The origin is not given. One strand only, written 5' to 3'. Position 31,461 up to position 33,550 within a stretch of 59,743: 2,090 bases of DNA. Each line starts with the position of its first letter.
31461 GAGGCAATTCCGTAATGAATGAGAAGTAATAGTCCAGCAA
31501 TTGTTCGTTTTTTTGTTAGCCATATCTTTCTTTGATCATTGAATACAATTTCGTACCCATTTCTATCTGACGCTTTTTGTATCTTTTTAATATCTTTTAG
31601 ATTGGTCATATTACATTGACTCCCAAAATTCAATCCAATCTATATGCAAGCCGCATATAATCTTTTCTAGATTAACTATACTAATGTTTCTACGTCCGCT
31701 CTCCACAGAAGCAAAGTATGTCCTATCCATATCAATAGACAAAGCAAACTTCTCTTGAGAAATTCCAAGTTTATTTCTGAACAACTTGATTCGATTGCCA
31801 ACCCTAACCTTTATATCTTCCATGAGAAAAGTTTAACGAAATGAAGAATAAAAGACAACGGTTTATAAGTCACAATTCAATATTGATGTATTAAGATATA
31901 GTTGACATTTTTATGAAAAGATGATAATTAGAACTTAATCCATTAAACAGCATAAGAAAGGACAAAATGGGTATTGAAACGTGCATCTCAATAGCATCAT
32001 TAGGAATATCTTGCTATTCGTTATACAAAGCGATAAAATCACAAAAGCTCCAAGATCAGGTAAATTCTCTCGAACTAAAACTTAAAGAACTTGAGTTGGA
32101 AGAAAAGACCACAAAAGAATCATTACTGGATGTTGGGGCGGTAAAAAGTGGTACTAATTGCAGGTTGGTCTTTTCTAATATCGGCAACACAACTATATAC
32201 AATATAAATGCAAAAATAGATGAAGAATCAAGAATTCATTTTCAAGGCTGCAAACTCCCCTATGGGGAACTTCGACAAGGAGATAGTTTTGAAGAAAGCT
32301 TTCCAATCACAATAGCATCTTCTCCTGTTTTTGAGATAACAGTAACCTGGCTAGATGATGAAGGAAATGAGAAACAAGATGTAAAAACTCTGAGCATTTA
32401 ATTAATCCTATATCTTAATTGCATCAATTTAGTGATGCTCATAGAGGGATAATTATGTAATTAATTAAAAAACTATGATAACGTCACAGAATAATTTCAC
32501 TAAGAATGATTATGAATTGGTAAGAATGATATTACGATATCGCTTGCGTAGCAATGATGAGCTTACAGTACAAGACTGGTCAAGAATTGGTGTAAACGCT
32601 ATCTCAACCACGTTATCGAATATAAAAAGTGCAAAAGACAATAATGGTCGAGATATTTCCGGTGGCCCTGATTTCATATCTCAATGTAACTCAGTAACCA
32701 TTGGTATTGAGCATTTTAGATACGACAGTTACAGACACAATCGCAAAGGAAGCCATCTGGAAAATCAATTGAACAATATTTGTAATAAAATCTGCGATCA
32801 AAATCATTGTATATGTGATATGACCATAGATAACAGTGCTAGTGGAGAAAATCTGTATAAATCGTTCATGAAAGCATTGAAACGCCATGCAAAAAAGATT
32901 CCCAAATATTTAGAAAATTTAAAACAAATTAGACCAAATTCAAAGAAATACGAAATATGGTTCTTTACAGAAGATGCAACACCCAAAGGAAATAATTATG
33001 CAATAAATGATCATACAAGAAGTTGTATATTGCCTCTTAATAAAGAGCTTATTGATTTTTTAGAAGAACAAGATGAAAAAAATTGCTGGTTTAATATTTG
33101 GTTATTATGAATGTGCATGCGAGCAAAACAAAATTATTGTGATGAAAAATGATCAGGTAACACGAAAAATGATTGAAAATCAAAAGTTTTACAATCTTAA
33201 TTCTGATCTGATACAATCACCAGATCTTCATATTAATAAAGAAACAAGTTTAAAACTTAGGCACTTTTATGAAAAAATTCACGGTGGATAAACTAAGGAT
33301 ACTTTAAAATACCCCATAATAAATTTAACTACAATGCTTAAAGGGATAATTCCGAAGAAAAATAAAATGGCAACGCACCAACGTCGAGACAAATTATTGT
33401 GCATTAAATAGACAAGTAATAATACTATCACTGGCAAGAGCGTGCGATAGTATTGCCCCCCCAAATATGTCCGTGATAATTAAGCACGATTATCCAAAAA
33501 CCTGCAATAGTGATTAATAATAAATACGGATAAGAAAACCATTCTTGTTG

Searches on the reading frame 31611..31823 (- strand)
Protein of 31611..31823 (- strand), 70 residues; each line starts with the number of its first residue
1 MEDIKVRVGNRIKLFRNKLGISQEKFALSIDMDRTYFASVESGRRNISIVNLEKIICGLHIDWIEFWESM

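Call 43: search_protein_families(library=pfam, proteins=[window:31611-31823:-], max_evalue=0.01)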
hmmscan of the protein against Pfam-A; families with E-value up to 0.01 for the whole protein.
window:31611-31823:- (70 aa): 3 families
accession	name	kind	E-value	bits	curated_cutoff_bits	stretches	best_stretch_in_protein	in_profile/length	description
PF01381.28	HTH_3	-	4.5e-09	36.7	23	1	12-63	1-52/55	Helix-turn-helix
PF12844.13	HTH_19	-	2.5e-06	27.7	30.2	1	9-55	1-47/64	Helix-turn-helix domain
PF13560.12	HTH_31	-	0.00028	21.6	27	1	8-50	2-45/64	Helix-turn-helix domain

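Call 51: find_related_loci(query=window:31614-31823:-, collection=genome_contigs, flank=4000)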
Query window:31614-31823:- (70 aa) in genome_contigs; peptide patterns used: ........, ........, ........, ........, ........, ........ (x = any residue, [..] = any of these).
500 stretches matched a pattern; 234 encode a relative of the query (tblastn E <= 1e-3); the best 80 are kept; 80 distinct loci.
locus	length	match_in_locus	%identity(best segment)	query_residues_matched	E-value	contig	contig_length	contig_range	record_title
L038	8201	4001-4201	70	4-70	1e-28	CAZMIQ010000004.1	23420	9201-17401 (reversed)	MAG TPA_asm: uncultured Pseudomonadales bacterium isolate SRP241326_co1_242 genome assembly, contig: NODE_3245_length_23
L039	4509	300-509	61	1-70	4e-25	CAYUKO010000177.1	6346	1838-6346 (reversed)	MAG TPA_asm: uncultured Roseburia sp. isolate SRP350583_co4_43 genome assembly, contig: NODE_11507_length_6346_cov_16.51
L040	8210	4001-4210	60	1-70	1e-24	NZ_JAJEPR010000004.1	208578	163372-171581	Fusicatenibacter faecihominis strain CLA-AA-H277 NODE_4_length_208578_cov_16.135304, whole genome shotgun sequence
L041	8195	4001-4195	66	4-68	2e-24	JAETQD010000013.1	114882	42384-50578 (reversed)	MAG: Clostridium sp. isolate S25_Bin3 scaffold_203, whole genome shotgun sequence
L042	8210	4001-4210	61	1-70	1e-24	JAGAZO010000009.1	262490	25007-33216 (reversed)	MAG: Treponema sp. isolate RGIG8917 Water_deer_Omasum.Co__c322959, whole genome shotgun sequence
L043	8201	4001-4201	66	4-70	3e-24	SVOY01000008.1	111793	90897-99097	MAG: Oscillospiraceae bacterium isolate SIG577 NODE_954_length_111793_cov_2.803727, whole genome shotgun sequence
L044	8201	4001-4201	63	4-70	8e-24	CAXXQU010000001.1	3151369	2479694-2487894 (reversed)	MAG: uncultured Aminiphilus sp. isolate a4575e0a-5ee9-430b-92c8-d05b1628a405 genome assembly, contig: contig_1, whole ge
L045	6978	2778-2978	64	4-70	8e-24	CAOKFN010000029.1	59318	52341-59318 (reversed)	MAG TPA_asm: uncultured bacterium isolate SRR15604618_bin.38_metawrap_v1.3_MAG genome assembly, contig: NODE.729_length_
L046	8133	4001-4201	61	4-70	1e-23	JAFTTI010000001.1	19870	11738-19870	MAG: Oscillospiraceae bacterium isolate RGIG4131 Roe_deer_Colon-1__c14, whole genome shotgun sequence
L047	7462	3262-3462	63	4-70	1e-23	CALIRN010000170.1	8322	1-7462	MAG TPA_asm: uncultured Eubacteriaceae bacterium isolate SRR2857969_bin.167_CONCOCT_v1.1_MAG genome assembly, contig: ER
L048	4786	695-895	63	4-70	1e-23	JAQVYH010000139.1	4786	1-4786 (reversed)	MAG: Eubacteriales bacterium isolate STF2_145 NODE_67150_length_4786_cov_2.299206_Sandtown_F2, whole genome shotgun sequ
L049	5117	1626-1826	63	4-70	2e-23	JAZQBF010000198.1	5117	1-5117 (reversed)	MAG: Faecousia sp. isolate T1900044641_TS20190107.MAGScoT_cleanbin_000043 SGB_1259_k141_271268, whole genome shotgun seq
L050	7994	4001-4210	59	1-70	2e-23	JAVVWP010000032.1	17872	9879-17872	MAG: Oscillospiraceae bacterium isolate CGS10Y3-bin108 NODE_32_length_17872_cov_4.634167, whole genome shotgun sequence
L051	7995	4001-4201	61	4-70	2e-23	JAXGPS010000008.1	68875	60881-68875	MAG: Oscillospiraceae bacterium isolate AnMBR.bin308 bin308_8, whole genome shotgun sequence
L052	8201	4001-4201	61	4-70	3e-23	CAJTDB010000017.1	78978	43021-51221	Lachnospiraceae bacterium isolate B56_56_CC_H genome assembly, contig: MGBC000116.17, whole genome shotgun sequence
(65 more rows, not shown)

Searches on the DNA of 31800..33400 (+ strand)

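Call 9: search_dna_similar(query=window:31800-33400:+, collection=ecoli_genomes, mode=near)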
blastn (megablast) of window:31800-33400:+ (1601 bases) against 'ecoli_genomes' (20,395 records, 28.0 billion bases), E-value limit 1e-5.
No match.

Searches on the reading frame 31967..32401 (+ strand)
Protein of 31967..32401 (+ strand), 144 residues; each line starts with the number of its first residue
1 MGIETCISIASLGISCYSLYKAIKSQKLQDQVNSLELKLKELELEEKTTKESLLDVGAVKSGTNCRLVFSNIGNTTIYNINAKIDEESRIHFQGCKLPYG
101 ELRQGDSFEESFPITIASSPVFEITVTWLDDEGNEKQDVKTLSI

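Call 3: search_protein_families(library=pfam, proteins=[window:31967-32398:+], max_evalue=1)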
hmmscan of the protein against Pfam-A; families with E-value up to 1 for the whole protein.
seq(144 aa): 2 families
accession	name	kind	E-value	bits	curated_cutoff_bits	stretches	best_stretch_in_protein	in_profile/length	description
PF00769.24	ERM_C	-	0.015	16.1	23.4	1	22-64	12-54/77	Ezrin/radixin/moesin family C terminal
PF19261.4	DUF5904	-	0.18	12.3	25.7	1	7-34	23-50/133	Domain of unknown function (DUF5904)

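Call 4: search_protein_families(library=padloc, proteins=[window:31967-32398:+], max_evalue=1)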
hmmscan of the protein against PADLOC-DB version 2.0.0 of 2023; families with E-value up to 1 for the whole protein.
seq(144 aa): 0 families

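Call 5: search_protein_families(library=ncbifam, proteins=[window:31967-32398:+], max_evalue=1)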
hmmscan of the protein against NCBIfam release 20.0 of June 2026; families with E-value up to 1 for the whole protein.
seq(144 aa): 0 families

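Call 11: find_homologous_proteins(query=window:31967-32398:+, max_evalue=0.01)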
Query window:31967-32398:+ (144 aa): 1 proteins with E <= 0.01 among 24 candidates.
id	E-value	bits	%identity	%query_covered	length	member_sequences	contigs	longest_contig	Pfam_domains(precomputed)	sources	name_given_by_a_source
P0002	3.5e-74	265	86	100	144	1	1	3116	-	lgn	-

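Call 12: find_encoding_contigs(protein=P0002, flank=10000)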
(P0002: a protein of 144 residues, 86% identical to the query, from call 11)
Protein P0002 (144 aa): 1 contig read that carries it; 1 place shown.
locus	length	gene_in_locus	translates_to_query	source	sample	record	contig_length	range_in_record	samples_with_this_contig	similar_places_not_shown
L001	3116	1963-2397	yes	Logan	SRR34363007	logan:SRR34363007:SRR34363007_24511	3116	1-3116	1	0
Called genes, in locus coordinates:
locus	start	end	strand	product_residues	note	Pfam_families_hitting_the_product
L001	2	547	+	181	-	?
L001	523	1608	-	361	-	PF09566:RE_SacI_N (weak)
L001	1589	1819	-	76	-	PF12844:HTH_19, PF01381:HTH_3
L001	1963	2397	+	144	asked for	-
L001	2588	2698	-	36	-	-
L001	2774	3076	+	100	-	-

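Call 13: find_encoding_contigs(protein=window:31967-32401:+, flank=10000)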
Protein window:31967-32401:+ (144 aa): no gene with exactly this product is on record in the collection.

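Call 37: find_related_loci(query=window:31967-32398:+, collection=genome_contigs, flank=8000)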
Query window:31967-32398:+ (144 aa) in genome_contigs; peptide patterns used: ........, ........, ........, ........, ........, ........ (x = any residue, [..] = any of these).
177 stretches matched a pattern, but none encodes a relative of the query by tblastn (E <= 1e-3).

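Call 43: search_protein_families(library=pfam, proteins=[L001:523-1608:-, L001:2681-3076:+], max_evalue=0.01)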
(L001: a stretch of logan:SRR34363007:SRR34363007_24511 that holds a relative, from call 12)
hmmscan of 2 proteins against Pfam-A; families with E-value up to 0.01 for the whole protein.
L001:523-1608:- (361 aa): 0 families

L001:2681-3076:+ (131 aa): 0 families

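Call 62: find_related_loci(query=A4, collection=metagenome_contigs, flank=8000)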
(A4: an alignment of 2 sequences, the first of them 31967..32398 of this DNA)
Query A4 (144 aa) in metagenome_contigs; peptide patterns used: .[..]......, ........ (x = any residue, [..] = any of these).
70 stretches matched a pattern, but none encodes a relative of the query by tblastn (E <= 1e-3).

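Call 63: find_related_loci(query=A4, collection=viral_contigs, flank=8000)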
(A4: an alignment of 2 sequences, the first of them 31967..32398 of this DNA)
Query A4 (144 aa) in viral_contigs; peptide patterns used: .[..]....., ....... (x = any residue, [..] = any of these).
132 stretches matched a pattern, but none encodes a relative of the query by tblastn (E <= 1e-3).

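Call 78: search_solved_structures(query=A4, max_evalue=10)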
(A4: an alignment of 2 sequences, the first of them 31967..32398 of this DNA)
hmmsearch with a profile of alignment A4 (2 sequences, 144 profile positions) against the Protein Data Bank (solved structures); distinct sequences matched with E-value up to 10: 0.
